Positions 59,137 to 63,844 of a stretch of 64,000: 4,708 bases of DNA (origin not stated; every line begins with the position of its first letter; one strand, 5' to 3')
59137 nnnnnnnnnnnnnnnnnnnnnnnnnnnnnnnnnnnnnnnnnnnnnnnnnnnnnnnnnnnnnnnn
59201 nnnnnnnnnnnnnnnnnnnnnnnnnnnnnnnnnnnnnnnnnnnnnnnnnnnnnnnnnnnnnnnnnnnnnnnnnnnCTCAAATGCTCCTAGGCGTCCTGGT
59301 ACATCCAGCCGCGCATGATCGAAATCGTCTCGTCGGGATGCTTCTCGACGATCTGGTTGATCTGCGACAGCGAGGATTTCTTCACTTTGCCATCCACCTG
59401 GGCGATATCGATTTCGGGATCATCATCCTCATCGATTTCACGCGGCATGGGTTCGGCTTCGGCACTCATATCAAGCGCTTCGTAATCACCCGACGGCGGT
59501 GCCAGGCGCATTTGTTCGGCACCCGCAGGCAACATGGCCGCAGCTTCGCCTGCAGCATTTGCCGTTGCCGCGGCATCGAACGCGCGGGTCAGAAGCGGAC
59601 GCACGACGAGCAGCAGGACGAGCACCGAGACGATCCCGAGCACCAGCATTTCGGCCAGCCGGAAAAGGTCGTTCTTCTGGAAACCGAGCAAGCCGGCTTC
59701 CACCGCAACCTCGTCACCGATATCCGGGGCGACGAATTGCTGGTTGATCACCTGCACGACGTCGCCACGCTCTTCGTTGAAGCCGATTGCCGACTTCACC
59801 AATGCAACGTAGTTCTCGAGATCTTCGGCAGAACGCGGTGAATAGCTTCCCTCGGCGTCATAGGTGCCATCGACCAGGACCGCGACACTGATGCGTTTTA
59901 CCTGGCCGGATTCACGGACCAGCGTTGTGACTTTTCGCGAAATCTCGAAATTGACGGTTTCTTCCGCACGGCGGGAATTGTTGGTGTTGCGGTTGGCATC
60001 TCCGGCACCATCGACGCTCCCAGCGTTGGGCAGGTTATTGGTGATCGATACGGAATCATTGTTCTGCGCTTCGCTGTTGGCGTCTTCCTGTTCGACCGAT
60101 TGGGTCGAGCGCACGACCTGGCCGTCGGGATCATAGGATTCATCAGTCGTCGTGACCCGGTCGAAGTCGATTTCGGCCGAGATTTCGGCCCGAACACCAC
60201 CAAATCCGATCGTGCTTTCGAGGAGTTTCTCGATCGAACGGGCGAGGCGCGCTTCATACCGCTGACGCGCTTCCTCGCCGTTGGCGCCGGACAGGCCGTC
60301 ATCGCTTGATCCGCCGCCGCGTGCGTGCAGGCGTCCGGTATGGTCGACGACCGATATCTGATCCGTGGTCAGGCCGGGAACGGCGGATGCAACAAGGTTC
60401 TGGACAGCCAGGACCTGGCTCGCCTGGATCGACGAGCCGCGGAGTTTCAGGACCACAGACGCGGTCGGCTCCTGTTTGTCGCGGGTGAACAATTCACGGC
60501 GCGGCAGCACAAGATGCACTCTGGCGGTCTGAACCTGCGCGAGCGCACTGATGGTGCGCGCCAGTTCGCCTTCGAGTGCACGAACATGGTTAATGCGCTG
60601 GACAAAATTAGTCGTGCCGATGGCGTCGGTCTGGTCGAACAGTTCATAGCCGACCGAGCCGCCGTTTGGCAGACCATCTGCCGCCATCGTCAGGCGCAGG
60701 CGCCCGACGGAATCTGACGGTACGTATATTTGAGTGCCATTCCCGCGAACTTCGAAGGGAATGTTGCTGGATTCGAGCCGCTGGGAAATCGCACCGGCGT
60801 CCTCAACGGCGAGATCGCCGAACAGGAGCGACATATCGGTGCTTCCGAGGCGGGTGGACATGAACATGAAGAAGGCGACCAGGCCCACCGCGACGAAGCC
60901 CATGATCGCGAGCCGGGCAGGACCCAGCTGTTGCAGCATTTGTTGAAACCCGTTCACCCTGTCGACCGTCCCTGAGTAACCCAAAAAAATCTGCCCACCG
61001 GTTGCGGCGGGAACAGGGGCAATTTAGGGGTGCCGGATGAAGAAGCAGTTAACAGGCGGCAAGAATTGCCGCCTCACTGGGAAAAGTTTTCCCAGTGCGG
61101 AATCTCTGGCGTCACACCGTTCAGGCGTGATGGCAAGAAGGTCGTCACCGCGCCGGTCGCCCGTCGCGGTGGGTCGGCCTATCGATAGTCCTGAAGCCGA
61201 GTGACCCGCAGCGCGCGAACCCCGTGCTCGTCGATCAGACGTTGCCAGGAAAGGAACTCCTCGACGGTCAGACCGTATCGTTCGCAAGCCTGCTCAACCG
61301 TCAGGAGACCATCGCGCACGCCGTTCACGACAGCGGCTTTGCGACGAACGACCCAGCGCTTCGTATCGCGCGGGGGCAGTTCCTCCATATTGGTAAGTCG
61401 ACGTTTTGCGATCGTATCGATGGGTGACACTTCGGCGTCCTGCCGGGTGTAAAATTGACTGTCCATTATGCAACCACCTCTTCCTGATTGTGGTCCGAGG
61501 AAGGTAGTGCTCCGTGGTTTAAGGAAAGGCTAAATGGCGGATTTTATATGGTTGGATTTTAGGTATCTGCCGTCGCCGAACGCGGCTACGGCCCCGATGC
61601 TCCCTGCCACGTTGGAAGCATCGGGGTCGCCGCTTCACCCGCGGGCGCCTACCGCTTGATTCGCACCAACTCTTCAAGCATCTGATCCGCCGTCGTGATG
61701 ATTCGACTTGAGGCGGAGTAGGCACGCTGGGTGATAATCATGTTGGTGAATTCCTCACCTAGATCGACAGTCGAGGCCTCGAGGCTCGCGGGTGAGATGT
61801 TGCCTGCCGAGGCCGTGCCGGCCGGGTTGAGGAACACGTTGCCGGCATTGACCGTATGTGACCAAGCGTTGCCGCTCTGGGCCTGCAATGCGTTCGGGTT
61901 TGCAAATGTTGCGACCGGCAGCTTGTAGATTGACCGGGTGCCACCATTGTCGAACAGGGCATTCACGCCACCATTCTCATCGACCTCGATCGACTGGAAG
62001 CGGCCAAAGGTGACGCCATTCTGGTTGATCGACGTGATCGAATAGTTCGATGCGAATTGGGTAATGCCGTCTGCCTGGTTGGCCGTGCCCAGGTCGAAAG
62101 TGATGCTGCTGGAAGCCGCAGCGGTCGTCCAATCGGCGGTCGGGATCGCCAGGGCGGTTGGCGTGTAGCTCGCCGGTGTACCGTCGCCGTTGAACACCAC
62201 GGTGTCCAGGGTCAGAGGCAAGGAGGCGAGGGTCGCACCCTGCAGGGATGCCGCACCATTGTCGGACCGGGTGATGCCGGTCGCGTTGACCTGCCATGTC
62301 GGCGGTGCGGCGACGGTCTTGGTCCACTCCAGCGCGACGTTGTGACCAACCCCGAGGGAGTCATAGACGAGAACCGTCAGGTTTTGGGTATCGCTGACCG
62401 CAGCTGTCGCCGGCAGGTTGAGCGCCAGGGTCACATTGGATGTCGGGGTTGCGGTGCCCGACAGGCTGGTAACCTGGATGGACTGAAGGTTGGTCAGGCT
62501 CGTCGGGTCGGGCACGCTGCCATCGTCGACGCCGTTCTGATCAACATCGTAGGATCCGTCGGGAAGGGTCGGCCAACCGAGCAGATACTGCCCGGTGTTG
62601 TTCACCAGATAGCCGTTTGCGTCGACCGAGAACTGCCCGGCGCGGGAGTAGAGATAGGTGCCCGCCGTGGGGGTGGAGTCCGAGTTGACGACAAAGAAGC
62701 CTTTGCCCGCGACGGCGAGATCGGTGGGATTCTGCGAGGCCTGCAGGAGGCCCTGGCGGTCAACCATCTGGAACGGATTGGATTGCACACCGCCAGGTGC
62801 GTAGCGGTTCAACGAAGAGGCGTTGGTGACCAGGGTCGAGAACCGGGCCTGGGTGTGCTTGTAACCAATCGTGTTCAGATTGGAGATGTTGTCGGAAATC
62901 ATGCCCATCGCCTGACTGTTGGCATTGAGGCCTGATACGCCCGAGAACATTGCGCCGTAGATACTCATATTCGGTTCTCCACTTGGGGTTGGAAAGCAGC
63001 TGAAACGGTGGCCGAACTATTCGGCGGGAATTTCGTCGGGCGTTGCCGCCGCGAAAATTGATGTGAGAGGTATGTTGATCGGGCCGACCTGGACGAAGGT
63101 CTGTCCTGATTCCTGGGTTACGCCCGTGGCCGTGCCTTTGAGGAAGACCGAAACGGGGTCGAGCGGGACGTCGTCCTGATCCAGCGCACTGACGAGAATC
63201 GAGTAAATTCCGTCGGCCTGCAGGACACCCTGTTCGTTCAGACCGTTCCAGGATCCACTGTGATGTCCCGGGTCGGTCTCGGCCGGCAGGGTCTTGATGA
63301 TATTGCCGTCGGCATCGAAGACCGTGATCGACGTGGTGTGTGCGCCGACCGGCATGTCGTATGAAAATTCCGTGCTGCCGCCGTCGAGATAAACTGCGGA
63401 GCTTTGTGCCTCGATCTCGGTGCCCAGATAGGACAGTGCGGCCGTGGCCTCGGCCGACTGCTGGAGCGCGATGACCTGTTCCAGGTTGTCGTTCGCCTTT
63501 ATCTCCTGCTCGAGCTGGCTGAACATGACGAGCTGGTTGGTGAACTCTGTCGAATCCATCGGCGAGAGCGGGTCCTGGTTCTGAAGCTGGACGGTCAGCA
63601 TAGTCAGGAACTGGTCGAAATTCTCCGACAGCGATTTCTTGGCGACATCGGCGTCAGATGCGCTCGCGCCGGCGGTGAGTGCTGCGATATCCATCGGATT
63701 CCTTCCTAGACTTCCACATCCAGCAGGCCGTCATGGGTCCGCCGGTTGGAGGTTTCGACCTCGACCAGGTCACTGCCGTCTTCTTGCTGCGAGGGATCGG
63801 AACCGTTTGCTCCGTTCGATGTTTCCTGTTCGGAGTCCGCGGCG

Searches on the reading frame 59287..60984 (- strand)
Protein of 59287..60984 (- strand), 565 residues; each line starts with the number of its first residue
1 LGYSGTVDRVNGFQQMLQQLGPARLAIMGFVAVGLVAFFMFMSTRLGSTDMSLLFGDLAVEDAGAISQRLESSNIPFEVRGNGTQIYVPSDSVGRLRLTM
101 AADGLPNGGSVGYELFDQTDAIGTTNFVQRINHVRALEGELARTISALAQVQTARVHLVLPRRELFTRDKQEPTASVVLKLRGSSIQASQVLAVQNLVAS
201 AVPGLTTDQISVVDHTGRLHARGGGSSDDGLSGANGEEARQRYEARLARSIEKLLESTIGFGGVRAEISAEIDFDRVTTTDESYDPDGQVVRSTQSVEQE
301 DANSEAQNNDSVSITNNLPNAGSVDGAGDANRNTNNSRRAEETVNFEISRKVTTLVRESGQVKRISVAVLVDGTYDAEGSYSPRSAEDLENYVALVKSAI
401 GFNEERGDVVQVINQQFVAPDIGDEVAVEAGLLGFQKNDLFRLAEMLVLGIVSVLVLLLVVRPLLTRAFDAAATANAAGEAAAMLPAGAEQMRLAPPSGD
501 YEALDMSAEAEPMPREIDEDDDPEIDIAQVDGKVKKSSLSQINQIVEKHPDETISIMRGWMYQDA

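Call 44: search_protein_families(library=pfam, proteins=[window:59287-60984:-], max_evalue=0.00001)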
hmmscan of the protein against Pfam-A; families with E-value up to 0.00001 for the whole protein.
window:59287-60984:- (565 aa): 2 families
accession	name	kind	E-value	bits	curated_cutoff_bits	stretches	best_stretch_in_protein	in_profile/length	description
PF01514.23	YscJ_FliF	-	7.9e-61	205.5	24.4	1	48-219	3-176/179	Secretory protein of YscJ/FliF family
PF08345.17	YscJ_FliF_C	-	8.8e-39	133.7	23.8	1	255-417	1-147/147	Flagellar M-ring protein C-terminal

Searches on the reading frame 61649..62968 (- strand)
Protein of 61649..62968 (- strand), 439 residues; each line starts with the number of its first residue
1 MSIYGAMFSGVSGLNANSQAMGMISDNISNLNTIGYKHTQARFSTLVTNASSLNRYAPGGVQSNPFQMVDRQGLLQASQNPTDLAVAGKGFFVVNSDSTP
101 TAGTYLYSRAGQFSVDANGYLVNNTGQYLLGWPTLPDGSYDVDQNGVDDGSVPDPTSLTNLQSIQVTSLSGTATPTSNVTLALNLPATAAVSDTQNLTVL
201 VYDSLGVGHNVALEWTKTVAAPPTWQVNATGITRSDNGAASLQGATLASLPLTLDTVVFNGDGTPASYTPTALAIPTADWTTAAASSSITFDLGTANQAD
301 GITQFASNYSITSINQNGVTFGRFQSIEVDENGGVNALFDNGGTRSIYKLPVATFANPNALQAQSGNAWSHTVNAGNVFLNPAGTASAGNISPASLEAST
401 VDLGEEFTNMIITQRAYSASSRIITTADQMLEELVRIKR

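Call 44: search_protein_families(library=pfam, proteins=[window:61649-62968:-], max_evalue=0.00001)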
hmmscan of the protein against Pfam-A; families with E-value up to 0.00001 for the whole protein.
window:61649-62968:- (439 aa): 4 families
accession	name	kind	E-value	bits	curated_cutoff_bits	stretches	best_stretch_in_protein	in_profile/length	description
PF06429.18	Flg_bbr_C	-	5.9e-15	54.9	23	1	395-436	4-45/46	Flagellar basal body rod FlgEFG protein C-terminal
PF07559.19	FlgE_D2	-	4.7e-14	53.5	22.7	1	186-318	13-141/142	Flagellar basal body protein FlaE D2 domain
PF22692.1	LlgE_F_G_D1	-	2.8e-11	43.8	27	1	85-145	1-59/64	Flagellar hook protein FlgE/F/G D1 domain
PF00460.25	Flg_bb_rod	-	2.3e-08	34.3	20.7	1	10-37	4-31/31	Flagella basal body rod protein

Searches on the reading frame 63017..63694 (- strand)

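Call 44: search_protein_families(library=pfam, proteins=[window:63017-63694:-], max_evalue=0.00001)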
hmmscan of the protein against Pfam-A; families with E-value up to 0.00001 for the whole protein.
window:63017-63694:- (225 aa): 2 families
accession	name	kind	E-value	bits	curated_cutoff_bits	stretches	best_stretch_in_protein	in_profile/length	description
PF03963.19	FlgD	-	4.9e-20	71.9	27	1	7-73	9-75/75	Flagellar hook capping protein - N-terminal region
PF13860.13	FlgD_ig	-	3.7e-11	43.3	27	1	101-173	4-78/79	FlgD Ig-like domain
